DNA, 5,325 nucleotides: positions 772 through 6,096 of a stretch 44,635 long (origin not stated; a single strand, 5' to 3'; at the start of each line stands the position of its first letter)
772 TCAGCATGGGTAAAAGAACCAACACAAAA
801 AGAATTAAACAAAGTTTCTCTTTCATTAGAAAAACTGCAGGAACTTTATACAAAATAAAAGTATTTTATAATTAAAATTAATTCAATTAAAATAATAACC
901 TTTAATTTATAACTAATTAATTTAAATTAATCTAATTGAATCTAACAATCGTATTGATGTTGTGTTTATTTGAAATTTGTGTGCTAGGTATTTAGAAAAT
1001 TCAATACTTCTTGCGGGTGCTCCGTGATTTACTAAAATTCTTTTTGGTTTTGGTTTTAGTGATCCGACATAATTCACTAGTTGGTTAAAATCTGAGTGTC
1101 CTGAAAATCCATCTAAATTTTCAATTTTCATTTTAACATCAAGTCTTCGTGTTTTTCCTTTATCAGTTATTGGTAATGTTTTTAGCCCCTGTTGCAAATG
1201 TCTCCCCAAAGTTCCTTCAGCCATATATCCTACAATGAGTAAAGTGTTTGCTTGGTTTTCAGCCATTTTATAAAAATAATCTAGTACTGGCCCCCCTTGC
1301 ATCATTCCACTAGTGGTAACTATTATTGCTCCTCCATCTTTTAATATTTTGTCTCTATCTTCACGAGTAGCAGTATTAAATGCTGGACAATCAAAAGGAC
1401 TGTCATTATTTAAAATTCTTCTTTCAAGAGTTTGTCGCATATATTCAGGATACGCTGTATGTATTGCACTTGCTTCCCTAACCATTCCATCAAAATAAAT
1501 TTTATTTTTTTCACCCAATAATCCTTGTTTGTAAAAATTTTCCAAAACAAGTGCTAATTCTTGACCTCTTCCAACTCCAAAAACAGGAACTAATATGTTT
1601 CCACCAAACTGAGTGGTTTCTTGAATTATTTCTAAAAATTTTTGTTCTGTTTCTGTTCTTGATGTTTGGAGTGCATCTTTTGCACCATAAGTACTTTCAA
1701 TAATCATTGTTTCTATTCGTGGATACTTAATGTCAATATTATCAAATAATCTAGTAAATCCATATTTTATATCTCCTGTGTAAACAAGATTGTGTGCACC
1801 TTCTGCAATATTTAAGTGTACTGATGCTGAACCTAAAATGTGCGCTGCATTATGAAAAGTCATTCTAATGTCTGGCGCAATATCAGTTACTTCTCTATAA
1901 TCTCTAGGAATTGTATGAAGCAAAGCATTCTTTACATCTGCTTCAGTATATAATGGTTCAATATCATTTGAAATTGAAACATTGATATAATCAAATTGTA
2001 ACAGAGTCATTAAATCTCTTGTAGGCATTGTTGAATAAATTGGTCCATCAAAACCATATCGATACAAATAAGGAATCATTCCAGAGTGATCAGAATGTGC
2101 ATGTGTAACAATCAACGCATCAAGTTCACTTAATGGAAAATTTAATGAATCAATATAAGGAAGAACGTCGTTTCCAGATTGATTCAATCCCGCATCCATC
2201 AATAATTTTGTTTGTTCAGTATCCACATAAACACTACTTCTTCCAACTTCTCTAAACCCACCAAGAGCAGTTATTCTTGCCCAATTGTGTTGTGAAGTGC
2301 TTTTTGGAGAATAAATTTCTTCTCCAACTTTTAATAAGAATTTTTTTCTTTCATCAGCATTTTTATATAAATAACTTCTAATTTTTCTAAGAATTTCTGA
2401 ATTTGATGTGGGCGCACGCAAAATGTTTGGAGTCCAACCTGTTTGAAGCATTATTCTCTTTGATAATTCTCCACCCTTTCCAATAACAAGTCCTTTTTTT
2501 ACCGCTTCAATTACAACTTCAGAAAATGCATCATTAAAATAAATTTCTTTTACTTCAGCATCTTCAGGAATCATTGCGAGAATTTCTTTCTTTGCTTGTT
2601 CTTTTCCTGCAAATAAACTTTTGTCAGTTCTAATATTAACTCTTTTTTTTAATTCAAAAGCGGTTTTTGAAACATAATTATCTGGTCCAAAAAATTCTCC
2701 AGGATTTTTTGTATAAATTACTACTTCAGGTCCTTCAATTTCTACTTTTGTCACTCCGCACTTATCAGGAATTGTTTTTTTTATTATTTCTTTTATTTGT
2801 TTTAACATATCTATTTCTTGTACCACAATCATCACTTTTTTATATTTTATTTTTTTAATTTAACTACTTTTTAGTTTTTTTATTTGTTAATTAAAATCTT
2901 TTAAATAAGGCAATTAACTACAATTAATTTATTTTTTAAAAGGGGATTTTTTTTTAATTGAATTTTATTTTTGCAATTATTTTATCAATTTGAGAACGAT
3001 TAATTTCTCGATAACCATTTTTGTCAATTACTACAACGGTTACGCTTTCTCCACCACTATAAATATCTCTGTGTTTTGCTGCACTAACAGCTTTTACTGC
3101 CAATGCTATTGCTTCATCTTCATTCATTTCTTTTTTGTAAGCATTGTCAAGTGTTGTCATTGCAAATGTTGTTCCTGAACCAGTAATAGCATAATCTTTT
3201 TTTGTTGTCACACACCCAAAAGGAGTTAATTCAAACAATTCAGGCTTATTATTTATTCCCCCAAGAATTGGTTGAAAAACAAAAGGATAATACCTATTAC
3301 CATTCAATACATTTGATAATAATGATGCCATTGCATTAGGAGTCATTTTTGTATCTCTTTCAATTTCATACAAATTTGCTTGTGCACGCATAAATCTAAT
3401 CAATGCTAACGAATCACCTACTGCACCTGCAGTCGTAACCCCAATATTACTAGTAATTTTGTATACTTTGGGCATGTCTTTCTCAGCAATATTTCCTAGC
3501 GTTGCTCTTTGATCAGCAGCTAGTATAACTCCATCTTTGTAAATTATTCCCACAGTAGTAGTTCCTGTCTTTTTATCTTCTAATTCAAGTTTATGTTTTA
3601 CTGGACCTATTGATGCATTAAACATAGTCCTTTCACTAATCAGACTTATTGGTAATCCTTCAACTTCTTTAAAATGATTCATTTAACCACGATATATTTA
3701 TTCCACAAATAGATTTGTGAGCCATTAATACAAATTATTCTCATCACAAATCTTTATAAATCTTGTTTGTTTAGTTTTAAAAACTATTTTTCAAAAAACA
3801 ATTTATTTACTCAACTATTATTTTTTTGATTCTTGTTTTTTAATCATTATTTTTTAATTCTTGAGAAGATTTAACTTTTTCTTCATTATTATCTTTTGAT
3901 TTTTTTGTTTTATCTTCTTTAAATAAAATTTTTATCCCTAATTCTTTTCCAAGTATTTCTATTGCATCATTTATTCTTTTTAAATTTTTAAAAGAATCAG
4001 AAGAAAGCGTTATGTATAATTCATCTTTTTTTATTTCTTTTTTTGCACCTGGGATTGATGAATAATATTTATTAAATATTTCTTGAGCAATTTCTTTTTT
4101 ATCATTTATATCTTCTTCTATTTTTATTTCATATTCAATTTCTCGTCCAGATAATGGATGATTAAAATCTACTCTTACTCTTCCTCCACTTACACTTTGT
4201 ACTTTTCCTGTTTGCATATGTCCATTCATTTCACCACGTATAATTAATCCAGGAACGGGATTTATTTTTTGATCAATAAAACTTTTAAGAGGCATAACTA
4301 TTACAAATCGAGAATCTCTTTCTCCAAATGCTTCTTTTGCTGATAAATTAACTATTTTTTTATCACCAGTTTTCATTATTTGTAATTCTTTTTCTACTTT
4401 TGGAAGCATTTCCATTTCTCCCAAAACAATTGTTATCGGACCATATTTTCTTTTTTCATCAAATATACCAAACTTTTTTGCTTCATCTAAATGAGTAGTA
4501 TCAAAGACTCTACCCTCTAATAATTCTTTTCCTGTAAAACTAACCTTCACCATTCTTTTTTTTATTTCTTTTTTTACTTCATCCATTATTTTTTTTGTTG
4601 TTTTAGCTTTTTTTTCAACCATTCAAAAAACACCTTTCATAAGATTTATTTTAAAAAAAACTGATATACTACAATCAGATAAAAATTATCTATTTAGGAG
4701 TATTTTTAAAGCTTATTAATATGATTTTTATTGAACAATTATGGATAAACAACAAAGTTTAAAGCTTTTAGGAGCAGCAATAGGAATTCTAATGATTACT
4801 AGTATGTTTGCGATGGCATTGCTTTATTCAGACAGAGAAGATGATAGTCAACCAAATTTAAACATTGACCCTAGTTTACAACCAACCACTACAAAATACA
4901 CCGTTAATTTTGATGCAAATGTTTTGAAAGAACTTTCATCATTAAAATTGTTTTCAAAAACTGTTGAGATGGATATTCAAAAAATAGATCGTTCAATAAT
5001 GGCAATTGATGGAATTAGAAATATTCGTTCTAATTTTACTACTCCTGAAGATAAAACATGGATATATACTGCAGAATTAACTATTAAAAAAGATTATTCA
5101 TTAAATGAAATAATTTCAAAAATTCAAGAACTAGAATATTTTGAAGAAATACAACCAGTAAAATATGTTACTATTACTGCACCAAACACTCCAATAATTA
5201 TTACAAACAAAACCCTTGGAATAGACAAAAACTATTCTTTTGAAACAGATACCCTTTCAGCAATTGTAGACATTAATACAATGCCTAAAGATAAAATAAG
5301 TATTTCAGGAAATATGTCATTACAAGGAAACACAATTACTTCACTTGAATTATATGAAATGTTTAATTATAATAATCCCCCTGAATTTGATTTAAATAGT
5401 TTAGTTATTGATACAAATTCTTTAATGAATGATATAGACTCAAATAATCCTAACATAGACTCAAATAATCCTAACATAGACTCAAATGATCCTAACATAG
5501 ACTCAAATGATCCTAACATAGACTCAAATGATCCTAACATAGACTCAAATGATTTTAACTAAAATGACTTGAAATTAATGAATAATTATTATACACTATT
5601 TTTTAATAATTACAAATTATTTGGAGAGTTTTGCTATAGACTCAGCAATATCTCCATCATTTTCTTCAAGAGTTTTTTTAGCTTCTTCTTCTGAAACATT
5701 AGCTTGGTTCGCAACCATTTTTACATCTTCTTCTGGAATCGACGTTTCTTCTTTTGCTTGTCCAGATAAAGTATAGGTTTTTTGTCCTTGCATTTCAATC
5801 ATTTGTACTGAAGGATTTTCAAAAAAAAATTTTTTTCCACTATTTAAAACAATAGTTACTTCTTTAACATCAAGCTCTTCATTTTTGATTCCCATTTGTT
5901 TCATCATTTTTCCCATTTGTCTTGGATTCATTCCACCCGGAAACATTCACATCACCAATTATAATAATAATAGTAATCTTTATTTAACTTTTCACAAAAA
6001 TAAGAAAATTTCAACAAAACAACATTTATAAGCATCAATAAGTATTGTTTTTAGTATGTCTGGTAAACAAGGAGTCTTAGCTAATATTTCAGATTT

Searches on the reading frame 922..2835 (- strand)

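Call 36: search_protein_families(library=pfam, proteins=[window:922-2835:-], max_evalue=0.001)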
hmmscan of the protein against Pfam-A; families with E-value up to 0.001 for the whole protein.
window:922-2835:- (637 aa): 8 families
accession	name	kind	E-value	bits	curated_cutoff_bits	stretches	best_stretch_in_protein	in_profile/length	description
PF10996.14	Beta-Casp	-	9.6e-27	94.3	27.7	1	425-547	2-120/120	Beta-Casp domain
PF17214.9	KH_TffA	-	7.6e-22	77.5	22.6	1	9-74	2-67/68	Transcription termination factor FttA, KH domain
PF07521.17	RMMBL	-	7.8e-16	58.3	21.6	1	565-624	2-59/63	Zn-dependent metallo-hydrolase RNA specificity domain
PF00753.33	Lactamase_B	-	1.3e-11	45.3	22.7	1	198-366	5-160/196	Metallo-beta-lactamase superfamily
PF16661.11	Lactamase_B_6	-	1.6e-08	34.6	27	1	205-356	3-162/193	Metallo-beta-lactamase superfamily domain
PF12706.13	Lactamase_B_2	-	1.1e-05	25.5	27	1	211-383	3-166/200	Beta-lactamase superfamily domain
PF07650.23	KH_2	-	0.00041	20.6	22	0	91-128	11-50/78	KH domain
PF23023.1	Anti-Pycsar_Apyc1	-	0.00087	19.3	50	0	207-364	28-175/250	Anti-Pycsar protein Apyc1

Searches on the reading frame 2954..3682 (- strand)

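Call 36: search_protein_families(library=pfam, proteins=[window:2954-3682:-], max_evalue=0.001)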
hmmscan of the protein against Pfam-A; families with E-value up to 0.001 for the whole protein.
window:2954-3682:- (242 aa): 1 family
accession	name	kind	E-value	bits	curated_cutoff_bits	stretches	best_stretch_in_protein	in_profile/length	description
PF00227.31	Proteasome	-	1.5e-50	171.9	22.4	1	38-217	2-188/189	Proteasome subunit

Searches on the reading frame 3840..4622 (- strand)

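Call 36: search_protein_families(library=pfam, proteins=[window:3840-4622:-], max_evalue=0.001)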
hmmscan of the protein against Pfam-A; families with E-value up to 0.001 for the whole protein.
window:3840-4622:- (260 aa): 2 families
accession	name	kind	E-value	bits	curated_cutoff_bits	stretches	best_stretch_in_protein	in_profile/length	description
PF22199.2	FKBP26_IF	-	3.9e-13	49.5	27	1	109-157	2-46/46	FKBP26, IF domain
PF00254.34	FKBP_C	-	1.7e-07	31.9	21.1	1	22-104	8-76/94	FKBP-type peptidyl-prolyl cis-trans isomerase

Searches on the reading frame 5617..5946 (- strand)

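Call 36: search_protein_families(library=pfam, proteins=[window:5617-5946:-], max_evalue=0.001)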
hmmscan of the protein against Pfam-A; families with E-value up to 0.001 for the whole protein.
window:5617-5946:- (109 aa): 2 families
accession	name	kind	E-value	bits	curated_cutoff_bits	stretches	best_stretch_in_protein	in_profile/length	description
PF01849.23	NAC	-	1.9e-15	56.9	21.3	1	8-67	1-57/57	NAC domain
PF19026.7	UBA_HYPK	-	5.2e-08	32.6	27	1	69-107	2-40/41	HYPK UBA domain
